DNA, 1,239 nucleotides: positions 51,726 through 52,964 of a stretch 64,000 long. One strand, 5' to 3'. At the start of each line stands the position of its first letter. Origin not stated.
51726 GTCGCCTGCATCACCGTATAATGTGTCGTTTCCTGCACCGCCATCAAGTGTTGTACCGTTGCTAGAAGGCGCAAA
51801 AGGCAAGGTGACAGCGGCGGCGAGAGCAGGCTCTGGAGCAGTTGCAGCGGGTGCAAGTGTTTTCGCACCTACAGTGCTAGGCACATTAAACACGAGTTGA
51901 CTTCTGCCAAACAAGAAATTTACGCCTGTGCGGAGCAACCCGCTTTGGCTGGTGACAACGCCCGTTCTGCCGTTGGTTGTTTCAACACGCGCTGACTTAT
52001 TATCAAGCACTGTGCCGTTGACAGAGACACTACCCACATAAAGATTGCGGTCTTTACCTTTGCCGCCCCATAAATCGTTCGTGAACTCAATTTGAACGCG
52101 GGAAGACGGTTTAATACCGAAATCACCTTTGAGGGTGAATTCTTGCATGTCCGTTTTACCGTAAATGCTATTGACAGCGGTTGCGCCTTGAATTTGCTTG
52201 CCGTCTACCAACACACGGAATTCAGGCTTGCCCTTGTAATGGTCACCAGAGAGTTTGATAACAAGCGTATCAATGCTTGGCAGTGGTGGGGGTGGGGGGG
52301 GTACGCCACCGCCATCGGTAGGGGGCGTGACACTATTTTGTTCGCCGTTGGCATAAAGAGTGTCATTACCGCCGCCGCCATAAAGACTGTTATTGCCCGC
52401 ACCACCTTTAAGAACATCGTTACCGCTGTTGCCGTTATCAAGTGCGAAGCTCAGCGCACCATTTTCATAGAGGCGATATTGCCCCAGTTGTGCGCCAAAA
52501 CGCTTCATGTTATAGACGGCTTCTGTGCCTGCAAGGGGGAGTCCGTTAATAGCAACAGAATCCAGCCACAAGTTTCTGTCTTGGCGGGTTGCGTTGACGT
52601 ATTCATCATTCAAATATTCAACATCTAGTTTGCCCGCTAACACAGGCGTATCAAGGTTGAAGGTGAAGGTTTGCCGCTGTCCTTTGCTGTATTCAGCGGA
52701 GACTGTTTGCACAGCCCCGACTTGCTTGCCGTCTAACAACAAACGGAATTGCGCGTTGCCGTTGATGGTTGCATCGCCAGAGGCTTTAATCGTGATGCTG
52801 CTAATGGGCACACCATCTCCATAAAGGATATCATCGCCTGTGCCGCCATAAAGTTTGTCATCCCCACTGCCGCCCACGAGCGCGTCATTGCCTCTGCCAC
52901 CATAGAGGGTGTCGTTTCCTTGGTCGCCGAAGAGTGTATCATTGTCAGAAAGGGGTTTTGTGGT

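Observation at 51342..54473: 1043-aa beta-helix plus RTX-repeat exoprotein (AlgE/mannuronan-epimerase-like or adhesin/S-layer-like), with no adjacent type I secretion genes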

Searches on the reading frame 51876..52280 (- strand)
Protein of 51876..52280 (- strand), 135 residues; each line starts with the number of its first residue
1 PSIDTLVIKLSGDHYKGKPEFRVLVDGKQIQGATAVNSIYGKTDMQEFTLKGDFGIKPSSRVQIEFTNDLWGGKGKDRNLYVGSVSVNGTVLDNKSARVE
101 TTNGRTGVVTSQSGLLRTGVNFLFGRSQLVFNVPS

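Call 67: predict_structure(alignment_id=A3)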
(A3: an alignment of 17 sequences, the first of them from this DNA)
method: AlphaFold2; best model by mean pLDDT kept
length: 135 residues; sequences in the alignment: 17
mean_pLDDT: 87.9   pTM: 0.83
mean pLDDT of the five models: 87.9, 86.7, 86.4, 86.3, 85.9
residues with pLDDT >= 90: 86; 70-90: 34; 50-70: 12; < 50: 3
segments of 3 or more residues with pLDDT < 50: 113-115
pLDDT, mean of each block of 10 residues (from residue 1): 88 92 96 95 94 92 91 79 95 92 74 60 92 93
secondary structure, 60 per line:
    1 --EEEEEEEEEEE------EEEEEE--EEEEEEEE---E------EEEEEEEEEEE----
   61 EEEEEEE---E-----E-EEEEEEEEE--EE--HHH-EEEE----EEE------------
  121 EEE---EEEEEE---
elements in order: E3-13 E20-25 E28-35 E46-56 E61-67 E79-87 E98-101 E106-108 E121-123 E127-132

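Call 69: fold_search(model_id=the predicted structure, library=pdb)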
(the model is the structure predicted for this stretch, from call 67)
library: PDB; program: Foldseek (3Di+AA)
matches with E <= 10: 1027; with E <= 0.001: 1
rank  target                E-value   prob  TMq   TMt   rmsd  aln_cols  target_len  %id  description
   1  2xhh                  1.6e-05  1.00  0.62  0.70   4.7       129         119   19  Circular permutation provides an evolutionary link between two families of calcium-dependent carbohydrate binding module (released 2010-07-21)
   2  7as6                  2.5e-03  0.96  0.33  0.34   9.6       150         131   11  2.0 angstrom structure of plant Extended Synaptotagmin 1, C2A domain (released 2021-08-18)
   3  7atp                  8.7e-03  0.91  0.34  0.35   9.7       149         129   13  2.0 angstrom structure in complex with Ca of plant Extended Synaptotagmin 1, C2A domain (released 2021-08-18)
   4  9zk4_B                1.0e-02  0.85  0.33  0.32   9.8       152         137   10  Crystal structure of a malonate bound C2 domain containing protein from Trichomonas vaginalis (P21 form) (released 2025-12-17)
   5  2nq3                  1.1e-02  0.75  0.29  0.30   9.8       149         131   10  Crystal structure of the C2 Domain of Human Itchy Homolog E3 Ubiquitin Protein Ligase (released 2006-11-14)
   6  1djh_B                1.2e-02  0.77  0.31  0.11   8.8       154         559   13  PHOSPHOINOSITIDE-SPECIFIC PHOSPHOLIPASE C-DELTA1 FROM RAT COMPLEXED WITH BARIUM (released 1997-07-07)
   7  9bz4_A                2.1e-02  0.82  0.32  0.14   9.3       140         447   16  Crystal structure of the C2 and GAP domains of human p120RasGAP (released 2025-01-22)
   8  9bky_B                2.4e-02  0.75  0.32  0.32   9.3       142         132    9  Crystal structure of a C2 domain from Trichomonas vaginalis (sulfate bound) (released 2024-05-08)
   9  8ts9_A                2.5e-02  0.72  0.33  0.08  10.6       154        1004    8  Human PI3K p85alpha/p110alpha H1047R bound to compound 1 (released 2023-11-22)
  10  7jtx                  2.5e-02  0.54  0.28  0.17  10.6       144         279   11  the structural basis of PTEN regulation by multi-site phosphorylation (released 2021-09-01)
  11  6nyc                  2.6e-02  0.63  0.29  0.32  10.3       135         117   12  Munc13-1 C2B-domain, calcium free (released 2019-02-20)
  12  1d5r                  2.8e-02  0.54  0.28  0.16  10.6       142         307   13  Crystal Structure of the PTEN Tumor Suppressor (released 1999-11-04)
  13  8tsd_A                2.9e-02  0.77  0.35  0.08  10.4       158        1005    8  Human PI3K p85alpha/p110alpha bound to RLY-2608 (released 2023-11-22)
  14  9c15_A                2.9e-02  0.72  0.34  0.09  10.6       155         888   10  Crystal structure of the KRAS-p110alpha complex with molecular glue D927 (released 2025-01-22)
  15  5a6q_A                3.1e-02  0.72  0.30  0.34  11.8       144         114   15  Native structure of the LecB lectin from Pseudomonas aeruginosa strain PA14 (released 2016-05-25)
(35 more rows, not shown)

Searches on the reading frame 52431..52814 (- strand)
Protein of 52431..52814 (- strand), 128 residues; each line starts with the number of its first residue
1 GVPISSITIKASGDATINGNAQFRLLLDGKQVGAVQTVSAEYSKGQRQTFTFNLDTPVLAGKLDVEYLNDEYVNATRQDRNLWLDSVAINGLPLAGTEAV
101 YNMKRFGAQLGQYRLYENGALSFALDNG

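Call 50: search_solved_structures(query=window:52431-52814:-, max_evalue=10, show_alignments=2)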
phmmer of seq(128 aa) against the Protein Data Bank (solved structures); distinct sequences matched with E-value up to 10: 2.
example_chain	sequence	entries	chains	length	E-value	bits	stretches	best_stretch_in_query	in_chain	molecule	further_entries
7smj_A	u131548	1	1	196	0.97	13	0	92-126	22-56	AI-designed TIM-barrel F2N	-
7mcc_A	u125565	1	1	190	1.3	12.6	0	94-126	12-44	AI-designed TIM-barrel F2C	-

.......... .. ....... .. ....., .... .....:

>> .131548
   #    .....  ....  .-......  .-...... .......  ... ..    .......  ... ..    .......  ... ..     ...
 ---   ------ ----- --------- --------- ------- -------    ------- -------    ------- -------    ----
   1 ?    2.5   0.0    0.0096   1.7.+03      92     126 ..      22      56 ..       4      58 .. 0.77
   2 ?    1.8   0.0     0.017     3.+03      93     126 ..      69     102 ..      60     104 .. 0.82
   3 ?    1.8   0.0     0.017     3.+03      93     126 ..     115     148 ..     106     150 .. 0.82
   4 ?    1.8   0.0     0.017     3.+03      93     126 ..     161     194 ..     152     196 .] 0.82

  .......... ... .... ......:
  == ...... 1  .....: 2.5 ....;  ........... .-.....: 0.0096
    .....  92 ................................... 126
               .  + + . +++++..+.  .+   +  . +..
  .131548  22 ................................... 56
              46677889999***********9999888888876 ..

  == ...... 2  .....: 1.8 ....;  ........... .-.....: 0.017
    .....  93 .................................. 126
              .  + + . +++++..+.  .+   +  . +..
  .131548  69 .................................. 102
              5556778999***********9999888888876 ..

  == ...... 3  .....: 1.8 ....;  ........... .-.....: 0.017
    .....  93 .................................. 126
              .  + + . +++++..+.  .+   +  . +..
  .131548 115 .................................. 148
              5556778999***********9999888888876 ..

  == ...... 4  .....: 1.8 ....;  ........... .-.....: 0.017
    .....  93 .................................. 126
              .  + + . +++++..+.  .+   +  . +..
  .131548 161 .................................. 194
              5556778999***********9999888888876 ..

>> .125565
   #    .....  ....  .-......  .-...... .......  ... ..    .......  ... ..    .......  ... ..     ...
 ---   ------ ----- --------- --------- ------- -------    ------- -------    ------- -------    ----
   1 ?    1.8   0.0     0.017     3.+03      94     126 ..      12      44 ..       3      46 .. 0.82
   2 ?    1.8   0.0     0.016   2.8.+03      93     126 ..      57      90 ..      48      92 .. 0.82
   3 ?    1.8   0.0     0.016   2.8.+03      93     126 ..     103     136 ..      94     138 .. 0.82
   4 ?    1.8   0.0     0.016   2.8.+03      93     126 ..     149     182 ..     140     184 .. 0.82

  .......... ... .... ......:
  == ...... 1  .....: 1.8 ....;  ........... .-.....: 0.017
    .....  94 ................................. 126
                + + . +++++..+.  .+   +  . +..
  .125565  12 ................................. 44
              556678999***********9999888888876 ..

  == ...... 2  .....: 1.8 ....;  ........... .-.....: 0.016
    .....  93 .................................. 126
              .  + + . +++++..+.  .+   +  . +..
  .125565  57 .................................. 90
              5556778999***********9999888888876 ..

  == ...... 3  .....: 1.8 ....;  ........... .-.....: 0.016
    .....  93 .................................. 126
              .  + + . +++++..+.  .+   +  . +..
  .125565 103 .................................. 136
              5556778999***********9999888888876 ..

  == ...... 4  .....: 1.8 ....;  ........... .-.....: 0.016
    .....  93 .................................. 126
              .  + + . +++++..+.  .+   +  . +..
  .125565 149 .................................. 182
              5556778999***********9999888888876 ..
